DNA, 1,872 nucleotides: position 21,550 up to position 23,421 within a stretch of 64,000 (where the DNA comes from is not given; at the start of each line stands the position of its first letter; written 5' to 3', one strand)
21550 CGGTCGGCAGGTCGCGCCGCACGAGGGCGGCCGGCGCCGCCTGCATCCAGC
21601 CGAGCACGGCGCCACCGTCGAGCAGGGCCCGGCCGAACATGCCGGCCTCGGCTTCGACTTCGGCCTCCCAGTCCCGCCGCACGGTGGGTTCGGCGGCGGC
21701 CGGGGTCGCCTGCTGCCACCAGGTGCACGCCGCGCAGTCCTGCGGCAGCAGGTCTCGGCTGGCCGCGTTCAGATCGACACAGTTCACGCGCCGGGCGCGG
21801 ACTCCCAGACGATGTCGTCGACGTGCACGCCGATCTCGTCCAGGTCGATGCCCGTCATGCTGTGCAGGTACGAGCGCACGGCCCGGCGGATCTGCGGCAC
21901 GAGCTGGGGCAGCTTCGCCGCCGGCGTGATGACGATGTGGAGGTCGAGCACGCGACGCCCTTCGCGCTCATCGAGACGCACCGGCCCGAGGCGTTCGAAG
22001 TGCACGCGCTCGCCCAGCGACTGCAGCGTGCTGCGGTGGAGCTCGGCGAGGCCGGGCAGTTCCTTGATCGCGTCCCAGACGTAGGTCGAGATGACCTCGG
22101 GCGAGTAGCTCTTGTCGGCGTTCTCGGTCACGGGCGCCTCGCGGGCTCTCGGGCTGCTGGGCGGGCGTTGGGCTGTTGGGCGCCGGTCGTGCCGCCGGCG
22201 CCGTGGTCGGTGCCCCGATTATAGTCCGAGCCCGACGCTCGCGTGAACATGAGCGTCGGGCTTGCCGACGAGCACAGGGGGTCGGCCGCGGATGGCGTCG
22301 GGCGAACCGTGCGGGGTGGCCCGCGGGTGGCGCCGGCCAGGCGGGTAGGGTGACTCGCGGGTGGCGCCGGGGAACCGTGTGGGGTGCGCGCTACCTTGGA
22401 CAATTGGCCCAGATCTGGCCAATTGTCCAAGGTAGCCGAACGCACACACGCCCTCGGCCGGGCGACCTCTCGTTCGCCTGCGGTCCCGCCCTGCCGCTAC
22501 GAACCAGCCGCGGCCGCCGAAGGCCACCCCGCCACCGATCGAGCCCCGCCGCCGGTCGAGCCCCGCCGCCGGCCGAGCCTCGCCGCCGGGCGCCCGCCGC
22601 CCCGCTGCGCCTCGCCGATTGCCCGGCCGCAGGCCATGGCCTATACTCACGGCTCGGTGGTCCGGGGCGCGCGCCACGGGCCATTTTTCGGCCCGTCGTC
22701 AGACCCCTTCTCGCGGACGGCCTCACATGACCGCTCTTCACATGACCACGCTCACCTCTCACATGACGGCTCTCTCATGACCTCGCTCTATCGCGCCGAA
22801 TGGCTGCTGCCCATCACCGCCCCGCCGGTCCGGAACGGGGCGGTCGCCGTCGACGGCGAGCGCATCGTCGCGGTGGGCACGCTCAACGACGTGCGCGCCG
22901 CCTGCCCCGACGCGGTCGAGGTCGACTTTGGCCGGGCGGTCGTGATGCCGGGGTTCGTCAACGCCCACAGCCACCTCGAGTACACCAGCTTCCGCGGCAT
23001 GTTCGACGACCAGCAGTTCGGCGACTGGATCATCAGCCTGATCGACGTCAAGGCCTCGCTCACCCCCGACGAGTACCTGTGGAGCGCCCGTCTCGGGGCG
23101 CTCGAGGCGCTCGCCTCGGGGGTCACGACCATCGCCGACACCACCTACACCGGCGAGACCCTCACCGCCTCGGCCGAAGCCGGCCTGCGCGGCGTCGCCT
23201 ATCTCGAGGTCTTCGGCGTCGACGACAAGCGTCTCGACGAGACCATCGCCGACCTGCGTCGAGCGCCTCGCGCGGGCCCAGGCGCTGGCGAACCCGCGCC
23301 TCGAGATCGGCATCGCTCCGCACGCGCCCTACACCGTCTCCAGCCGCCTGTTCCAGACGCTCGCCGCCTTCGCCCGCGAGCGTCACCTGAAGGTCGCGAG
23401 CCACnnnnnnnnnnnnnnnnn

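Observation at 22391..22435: A 44-45 bp near-perfect palindrome with nested palindromes, in a 72% GC intergenic region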

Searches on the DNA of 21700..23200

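Call 7: search_rna_families(source=window, start=21700, end=23200, threshold=evalue, max_evalue=5)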
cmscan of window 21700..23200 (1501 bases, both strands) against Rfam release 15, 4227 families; matches with E-value up to 5: 8.
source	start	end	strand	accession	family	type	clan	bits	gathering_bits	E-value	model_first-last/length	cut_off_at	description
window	22389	22437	-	RF03349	mir-3151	Gene; miRNA;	-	22.2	83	0.75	1-85/85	no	mir-3151 microRNA precursor family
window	22397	22430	+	RF03681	mir-1295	Gene; miRNA;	-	21.5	100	0.43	1-78/78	no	mir-1295 microRNA precursor family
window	22396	22429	-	RF03681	mir-1295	Gene; miRNA;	-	21.3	100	0.5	1-78/78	no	mir-1295 microRNA precursor family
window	22375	22456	-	RF00709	mir-455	Gene; miRNA;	-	20.5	70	0.14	1-84/84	no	mir-455 microRNA precursor family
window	22178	22223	+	RF02802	PyrR204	Gene; snRNA; snoRNA; HACA-box;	-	18.5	71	0.97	1-57/57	no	Pyrobaculum sRNA 204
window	22811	22857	+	RF01333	CRISPR-DR20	Gene; CRISPR;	-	18.5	42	1.2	1-36/36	no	CRISPR RNA direct repeat element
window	22389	22437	-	RF03852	mir-610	Gene; miRNA;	-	18.3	90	1.2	1-75/75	no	mir-610 microRNA precursor family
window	22179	22264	+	RF01930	bxd_2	Gene; lncRNA;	-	14.6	80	2.2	1-91/91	no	Bithoraxoid conserved region 2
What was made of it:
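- On Known RNA families (Rfam 15): Only sub-threshold miRNA-hairpin noise at the palindrome (call 7).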

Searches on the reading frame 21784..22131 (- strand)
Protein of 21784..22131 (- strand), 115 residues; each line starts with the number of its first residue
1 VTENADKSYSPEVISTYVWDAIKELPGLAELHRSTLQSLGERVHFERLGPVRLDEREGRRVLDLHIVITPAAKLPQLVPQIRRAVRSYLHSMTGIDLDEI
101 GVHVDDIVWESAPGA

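Call 10: find_homologous_proteins(query=window:21784-22131:-)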
Query window:21784-22131:- (115 aa): 21 proteins with E <= 0.001 among 35 candidates.
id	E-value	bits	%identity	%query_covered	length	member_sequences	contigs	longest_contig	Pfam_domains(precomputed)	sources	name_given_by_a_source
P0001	7.9e-64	231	93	99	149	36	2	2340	PF03780.19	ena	-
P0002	3.4e-62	225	90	100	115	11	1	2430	PF03780.19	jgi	-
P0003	2.2e-60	220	87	99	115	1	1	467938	PF03780.19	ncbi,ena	-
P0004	4.4e-59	215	86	99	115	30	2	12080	PF03780.19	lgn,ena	-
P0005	1.0e-58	214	86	100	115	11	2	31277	PF03780.19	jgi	jgi:uncharacterized alkaline shock family protein YloU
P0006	1.2e-58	214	85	100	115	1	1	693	PF03780.19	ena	-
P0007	3.8e-58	212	88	92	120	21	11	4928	PF03780.19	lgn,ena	-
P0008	4.5e-58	212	83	100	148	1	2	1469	PF03780.19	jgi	jgi:uncharacterized alkaline shock family protein YloU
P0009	1.3e-57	211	86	99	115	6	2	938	PF03780.19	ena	-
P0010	2.0e-57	210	83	99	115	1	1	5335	PF03780.19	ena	-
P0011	2.1e-57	210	83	100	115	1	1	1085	PF03780.19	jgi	-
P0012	8.5e-56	205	85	97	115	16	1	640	PF03780.19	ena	-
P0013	2.0e-51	191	77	98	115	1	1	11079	PF03780.19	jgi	jgi:uncharacterized alkaline shock family protein YloU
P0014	8.9e-50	185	75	100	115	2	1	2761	PF03780.19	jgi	-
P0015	1.0e-46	176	86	82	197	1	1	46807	-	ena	-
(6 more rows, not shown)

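Call 12: search_protein_families(library=pfam, proteins=[window:21784-22131:-])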
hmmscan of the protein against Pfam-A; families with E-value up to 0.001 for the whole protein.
window:21784-22131:- (115 aa): 1 family
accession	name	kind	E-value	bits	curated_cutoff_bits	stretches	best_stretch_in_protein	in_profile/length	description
PF03780.18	Asp23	-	5.8e-12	46.4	28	1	8-107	6-107/108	Asp23 family, cell envelope-related function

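Call 13: find_encoding_contigs(protein=P0003, flank=5000, max_places=3)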
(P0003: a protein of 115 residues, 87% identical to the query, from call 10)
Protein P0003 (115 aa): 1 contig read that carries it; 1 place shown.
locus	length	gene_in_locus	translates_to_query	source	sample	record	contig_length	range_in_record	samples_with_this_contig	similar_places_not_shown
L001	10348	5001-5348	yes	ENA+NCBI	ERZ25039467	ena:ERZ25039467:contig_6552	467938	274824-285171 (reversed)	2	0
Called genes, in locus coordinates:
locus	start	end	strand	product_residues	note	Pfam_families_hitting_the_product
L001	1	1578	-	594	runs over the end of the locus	PF01131:Topoisom_bac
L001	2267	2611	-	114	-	PF01740:STAS, PF13466:STAS_2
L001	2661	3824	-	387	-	PF01979:Amidohydro_1, PF07969:Amidohydro_3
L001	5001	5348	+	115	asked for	PF03780:Asp23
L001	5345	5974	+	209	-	-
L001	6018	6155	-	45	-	PF00571:CBS (weak)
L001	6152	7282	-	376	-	PF03448:MgtE_N, PF14841:FliG_M (faint)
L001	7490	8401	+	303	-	PF00860:Xan_ur_permease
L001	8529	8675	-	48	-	-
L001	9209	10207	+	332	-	PF01699:Na_Ca_ex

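Call 14: find_encoding_contigs(protein=P0005, flank=5000, max_places=3)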
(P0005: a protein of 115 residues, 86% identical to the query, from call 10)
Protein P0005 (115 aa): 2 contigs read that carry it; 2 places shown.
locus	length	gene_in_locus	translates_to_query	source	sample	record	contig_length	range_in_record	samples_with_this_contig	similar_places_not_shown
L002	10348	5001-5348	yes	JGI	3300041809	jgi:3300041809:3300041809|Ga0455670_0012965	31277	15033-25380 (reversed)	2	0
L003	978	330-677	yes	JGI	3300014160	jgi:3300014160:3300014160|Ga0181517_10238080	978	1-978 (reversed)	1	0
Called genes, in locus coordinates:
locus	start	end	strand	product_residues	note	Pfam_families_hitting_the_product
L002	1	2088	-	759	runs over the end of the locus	PF01751:Toprim, PF01131:Topoisom_bac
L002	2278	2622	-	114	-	PF01740:STAS, PF13466:STAS_2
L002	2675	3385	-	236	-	PF13428:TPR_14 (faint), PF13371:TPR_9, PF14559:TPR_19 (weak)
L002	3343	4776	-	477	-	PF22039:HUTI_composite_bact (weak), PF01979:Amidohydro_1, PF07969:Amidohydro_3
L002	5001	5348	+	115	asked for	PF03780:Asp23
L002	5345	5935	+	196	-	-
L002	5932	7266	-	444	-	PF03448:MgtE_N, PF14841:FliG_M (faint), PF00571:CBS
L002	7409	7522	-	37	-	-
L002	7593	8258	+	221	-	PF00860:Xan_ur_permease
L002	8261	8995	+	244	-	PF00860:Xan_ur_permease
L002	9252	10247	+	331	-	PF01699:Na_Ca_ex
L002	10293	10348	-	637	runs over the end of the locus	PF00069:Pkinase, PF01636:APH (faint), PF03109:ABC1 (faint), PF07714:PK_Tyr_Ser-Thr, PF03793:PASTA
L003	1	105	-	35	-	?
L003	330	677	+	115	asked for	PF03780:Asp23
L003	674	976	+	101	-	?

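Call 19: find_encoding_contigs(protein=P0001, flank=5000, max_places=6)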
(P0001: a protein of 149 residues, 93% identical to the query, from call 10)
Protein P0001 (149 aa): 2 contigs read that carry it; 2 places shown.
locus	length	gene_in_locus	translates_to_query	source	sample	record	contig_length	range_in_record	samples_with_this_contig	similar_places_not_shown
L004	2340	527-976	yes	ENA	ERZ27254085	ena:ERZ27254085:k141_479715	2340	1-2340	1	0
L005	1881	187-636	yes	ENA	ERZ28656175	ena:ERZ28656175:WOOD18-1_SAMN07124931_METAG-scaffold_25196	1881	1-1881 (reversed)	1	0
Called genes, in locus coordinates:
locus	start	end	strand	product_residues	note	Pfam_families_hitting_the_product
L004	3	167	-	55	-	?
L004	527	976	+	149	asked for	PF03780:Asp23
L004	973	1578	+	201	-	-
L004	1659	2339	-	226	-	?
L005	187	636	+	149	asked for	PF03780:Asp23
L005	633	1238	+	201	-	-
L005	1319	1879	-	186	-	?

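Call 20: find_encoding_contigs(protein=P0002, flank=5000, max_places=6)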
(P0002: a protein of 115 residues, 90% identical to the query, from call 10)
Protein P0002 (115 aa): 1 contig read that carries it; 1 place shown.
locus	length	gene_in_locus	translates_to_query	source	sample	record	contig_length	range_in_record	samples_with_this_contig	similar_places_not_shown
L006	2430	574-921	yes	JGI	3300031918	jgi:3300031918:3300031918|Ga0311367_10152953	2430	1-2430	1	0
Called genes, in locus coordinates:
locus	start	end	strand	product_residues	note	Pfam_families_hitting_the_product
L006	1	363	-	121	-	?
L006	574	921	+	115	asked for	PF03780:Asp23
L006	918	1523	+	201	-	-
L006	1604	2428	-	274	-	?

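Call 21: find_encoding_contigs(protein=P0007, flank=5000, max_places=10)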
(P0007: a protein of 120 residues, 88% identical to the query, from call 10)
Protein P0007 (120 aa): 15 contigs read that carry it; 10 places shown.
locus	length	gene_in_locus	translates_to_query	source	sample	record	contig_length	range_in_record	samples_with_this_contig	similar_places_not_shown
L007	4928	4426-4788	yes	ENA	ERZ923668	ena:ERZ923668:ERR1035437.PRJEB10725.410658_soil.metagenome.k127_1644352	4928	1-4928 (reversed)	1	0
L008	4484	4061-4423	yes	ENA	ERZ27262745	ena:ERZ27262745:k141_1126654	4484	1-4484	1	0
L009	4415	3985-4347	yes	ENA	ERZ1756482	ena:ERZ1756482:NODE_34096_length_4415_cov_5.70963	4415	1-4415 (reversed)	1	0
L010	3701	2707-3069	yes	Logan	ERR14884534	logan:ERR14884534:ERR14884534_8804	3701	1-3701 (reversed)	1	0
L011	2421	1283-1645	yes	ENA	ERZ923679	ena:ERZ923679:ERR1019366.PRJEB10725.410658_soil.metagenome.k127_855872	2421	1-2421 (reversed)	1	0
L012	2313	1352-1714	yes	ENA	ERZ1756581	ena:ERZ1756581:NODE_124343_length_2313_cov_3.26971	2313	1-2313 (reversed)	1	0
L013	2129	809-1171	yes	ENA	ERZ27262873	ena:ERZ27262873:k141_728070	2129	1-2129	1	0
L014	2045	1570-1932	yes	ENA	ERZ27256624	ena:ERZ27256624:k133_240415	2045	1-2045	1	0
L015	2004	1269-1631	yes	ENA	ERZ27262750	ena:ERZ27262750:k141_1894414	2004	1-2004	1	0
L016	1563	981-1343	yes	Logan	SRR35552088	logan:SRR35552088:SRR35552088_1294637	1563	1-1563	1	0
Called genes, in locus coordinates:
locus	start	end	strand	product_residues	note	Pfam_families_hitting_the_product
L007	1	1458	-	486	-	?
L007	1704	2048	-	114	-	PF01740:STAS, PF13466:STAS_2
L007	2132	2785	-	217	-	PF13428:TPR_14 (faint), PF13432:TPR_16 (faint), PF13181:TPR_8 (faint), PF00515:TPR_1 (faint), PF07719:TPR_2 (faint), PF13371:TPR_9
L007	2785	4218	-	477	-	PF22039:HUTI_composite_bact (weak), PF01979:Amidohydro_1, PF07969:Amidohydro_3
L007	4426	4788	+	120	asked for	PF03780:Asp23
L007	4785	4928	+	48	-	?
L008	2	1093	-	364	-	?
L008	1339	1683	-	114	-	PF01740:STAS, PF13466:STAS_2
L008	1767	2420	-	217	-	PF13428:TPR_14 (faint), PF13432:TPR_16 (faint), PF13181:TPR_8 (faint), PF00515:TPR_1 (faint), PF07719:TPR_2 (faint), PF13371:TPR_9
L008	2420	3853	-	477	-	PF22039:HUTI_composite_bact (weak), PF01979:Amidohydro_1, PF07969:Amidohydro_3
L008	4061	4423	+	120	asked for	PF03780:Asp23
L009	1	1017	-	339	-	?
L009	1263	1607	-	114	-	PF01740:STAS, PF13466:STAS_2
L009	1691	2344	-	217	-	PF13428:TPR_14 (faint), PF13432:TPR_16 (faint), PF13181:TPR_8 (faint), PF00515:TPR_1 (faint), PF07719:TPR_2 (faint), PF13371:TPR_9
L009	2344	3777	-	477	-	PF22039:HUTI_composite_bact (weak), PF01979:Amidohydro_1, PF07969:Amidohydro_3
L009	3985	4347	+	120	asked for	PF03780:Asp23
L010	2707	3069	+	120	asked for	PF03780:Asp23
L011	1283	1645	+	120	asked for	PF03780:Asp23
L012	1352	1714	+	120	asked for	PF03780:Asp23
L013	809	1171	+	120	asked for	PF03780:Asp23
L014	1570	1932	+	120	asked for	PF03780:Asp23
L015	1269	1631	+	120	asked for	PF03780:Asp23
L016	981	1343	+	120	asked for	PF03780:Asp23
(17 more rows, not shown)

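Call 96: list_cluster_members(proteins=[P0003, P0025, P0028, P0047])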
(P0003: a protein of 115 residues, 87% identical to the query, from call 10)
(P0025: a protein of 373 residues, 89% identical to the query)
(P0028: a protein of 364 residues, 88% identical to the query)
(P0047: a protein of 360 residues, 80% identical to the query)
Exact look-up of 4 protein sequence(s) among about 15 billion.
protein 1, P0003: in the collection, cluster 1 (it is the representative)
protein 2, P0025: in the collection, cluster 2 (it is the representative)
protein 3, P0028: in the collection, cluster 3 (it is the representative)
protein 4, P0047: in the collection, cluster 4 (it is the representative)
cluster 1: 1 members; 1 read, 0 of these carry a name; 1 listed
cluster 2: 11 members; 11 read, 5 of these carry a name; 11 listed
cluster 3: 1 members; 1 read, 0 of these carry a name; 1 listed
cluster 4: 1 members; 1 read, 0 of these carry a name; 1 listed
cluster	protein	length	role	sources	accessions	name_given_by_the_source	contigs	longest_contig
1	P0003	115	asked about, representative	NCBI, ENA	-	-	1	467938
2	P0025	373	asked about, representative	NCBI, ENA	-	-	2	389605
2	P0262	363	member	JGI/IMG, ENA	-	peptide chain release factor 1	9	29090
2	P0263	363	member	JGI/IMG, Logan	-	peptide chain release factor 1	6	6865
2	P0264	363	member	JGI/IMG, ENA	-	peptide chain release factor 1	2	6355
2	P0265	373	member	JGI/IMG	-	peptide chain release factor 1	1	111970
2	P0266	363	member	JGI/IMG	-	peptide chain release factor 1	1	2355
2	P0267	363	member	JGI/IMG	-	-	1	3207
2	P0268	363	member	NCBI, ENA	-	-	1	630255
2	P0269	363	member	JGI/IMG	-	-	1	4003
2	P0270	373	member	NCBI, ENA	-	-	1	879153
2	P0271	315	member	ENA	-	-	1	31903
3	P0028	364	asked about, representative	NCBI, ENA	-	-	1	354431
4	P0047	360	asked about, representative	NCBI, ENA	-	-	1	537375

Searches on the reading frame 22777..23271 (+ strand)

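Call 12: search_protein_families(library=pfam, proteins=[window:22777-23271:+])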
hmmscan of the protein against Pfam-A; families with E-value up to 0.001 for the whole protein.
window:22777-23271:+ (165 aa): 2 families
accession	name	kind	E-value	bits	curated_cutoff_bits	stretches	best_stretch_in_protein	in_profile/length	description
PF01979.26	Amidohydro_1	-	5.2e-12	46.1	25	1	55-140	1-81/345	Amidohydrolase family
PF22039.1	HUTI_composite_bact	-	9.9e-08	31.9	25.5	1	21-42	1-22/26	Imidazolonepropionase-like composite domain, bacteria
